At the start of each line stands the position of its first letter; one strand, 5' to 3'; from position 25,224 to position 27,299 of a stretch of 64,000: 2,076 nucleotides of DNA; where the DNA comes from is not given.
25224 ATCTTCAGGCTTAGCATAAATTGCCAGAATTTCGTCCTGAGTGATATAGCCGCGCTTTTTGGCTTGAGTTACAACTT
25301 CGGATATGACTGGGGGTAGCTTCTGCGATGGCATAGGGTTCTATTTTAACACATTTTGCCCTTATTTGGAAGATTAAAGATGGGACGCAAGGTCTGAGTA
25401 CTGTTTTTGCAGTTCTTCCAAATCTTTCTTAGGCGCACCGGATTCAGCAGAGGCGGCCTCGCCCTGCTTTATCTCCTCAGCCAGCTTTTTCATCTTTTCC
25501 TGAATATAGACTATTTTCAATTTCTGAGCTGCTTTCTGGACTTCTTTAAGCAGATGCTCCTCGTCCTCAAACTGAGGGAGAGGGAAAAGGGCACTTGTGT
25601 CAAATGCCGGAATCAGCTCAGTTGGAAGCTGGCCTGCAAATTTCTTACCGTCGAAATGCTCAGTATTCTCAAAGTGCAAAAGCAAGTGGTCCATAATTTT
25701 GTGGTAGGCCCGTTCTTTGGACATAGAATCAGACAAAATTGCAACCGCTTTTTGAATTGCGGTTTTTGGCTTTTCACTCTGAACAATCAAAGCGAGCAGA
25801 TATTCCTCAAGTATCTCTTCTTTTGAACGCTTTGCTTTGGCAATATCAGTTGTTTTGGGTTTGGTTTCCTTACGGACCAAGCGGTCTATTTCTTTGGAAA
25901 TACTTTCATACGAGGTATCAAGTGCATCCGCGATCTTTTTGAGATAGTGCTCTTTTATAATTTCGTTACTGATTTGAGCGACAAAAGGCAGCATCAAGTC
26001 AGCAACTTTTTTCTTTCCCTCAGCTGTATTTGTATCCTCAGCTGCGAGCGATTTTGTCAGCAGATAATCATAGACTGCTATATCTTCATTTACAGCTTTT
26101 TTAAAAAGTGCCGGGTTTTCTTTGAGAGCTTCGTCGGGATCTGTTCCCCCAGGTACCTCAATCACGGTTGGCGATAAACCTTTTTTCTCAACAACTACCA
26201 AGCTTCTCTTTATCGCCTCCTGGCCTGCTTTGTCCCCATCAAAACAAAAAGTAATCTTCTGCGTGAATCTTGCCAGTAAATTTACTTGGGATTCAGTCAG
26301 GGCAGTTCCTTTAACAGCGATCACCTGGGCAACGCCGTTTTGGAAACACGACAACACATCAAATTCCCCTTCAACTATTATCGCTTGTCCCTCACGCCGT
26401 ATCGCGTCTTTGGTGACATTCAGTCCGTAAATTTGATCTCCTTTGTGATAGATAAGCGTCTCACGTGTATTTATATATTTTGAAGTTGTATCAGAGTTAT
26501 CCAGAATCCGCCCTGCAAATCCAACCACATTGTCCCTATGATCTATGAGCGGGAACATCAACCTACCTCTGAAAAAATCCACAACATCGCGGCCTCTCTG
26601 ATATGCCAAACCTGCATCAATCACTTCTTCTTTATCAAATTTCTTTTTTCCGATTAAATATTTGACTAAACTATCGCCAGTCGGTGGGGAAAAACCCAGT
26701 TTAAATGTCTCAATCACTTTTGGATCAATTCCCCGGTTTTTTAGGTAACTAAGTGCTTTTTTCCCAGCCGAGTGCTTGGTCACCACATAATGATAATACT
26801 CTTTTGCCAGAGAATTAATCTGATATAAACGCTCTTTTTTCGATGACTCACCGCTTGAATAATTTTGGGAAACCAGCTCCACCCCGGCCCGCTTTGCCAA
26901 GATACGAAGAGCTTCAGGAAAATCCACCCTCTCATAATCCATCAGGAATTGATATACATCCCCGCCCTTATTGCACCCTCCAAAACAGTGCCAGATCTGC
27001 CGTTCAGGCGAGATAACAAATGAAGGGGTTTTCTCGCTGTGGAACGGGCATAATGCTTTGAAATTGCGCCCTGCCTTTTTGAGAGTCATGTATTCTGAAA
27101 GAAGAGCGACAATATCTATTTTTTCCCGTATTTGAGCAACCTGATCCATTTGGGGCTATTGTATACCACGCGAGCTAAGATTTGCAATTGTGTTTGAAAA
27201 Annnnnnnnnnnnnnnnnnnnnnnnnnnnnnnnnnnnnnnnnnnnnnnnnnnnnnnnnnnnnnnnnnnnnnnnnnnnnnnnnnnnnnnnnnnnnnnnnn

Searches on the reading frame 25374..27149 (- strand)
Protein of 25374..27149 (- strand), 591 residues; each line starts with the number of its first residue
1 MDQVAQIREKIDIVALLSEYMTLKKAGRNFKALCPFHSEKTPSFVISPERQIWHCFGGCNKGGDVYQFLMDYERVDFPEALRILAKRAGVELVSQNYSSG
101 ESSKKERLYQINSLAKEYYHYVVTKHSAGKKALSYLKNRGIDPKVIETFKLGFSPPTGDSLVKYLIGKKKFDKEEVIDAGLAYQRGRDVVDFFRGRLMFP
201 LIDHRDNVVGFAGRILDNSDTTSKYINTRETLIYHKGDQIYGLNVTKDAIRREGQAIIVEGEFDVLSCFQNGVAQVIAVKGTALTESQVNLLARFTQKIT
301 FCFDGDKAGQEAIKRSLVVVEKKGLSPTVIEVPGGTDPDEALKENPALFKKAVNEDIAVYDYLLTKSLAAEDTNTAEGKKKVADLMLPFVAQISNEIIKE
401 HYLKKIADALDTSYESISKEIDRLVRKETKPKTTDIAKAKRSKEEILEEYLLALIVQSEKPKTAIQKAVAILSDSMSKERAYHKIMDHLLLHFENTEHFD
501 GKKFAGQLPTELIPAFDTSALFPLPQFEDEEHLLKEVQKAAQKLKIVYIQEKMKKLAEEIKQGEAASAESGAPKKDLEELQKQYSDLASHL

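Call 27: find_encoding_contigs(protein=window:25374-27149:-, flank=10000, max_places=6)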
Protein window:25374-27149:- (591 aa): 1 contig read that carries it; 1 place shown.
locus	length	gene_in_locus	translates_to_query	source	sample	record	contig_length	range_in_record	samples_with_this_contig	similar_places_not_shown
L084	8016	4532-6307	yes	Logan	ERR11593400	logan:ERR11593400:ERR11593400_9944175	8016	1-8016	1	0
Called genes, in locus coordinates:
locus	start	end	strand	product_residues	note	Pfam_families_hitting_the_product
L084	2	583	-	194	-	?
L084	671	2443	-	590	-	PF13522:GATase_6, PF13537:GATase_7, PF13580:SIS_2 (faint), PF01380:SIS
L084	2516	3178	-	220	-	PF00702:Hydrolase (weak)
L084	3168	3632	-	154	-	PF13673:Acetyltransf_10, PF00583:Acetyltransf_1, PF13508:Acetyltransf_7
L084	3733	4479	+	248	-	-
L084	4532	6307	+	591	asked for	PF01807:Zn_ribbon_DnaG, PF08275:DNAG_N, PF01751:Toprim, PF13155:Toprim_2, PF13362:Toprim_3 (weak), PF13662:Toprim_4, PF10410:DnaB_bind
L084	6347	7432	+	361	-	PF03979:Sigma70_r1_1 (weak), PF00140:Sigma70_r1_2, PF04542:Sigma70_r2, PF04539:Sigma70_r3, PF04545:Sigma70_r4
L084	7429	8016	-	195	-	?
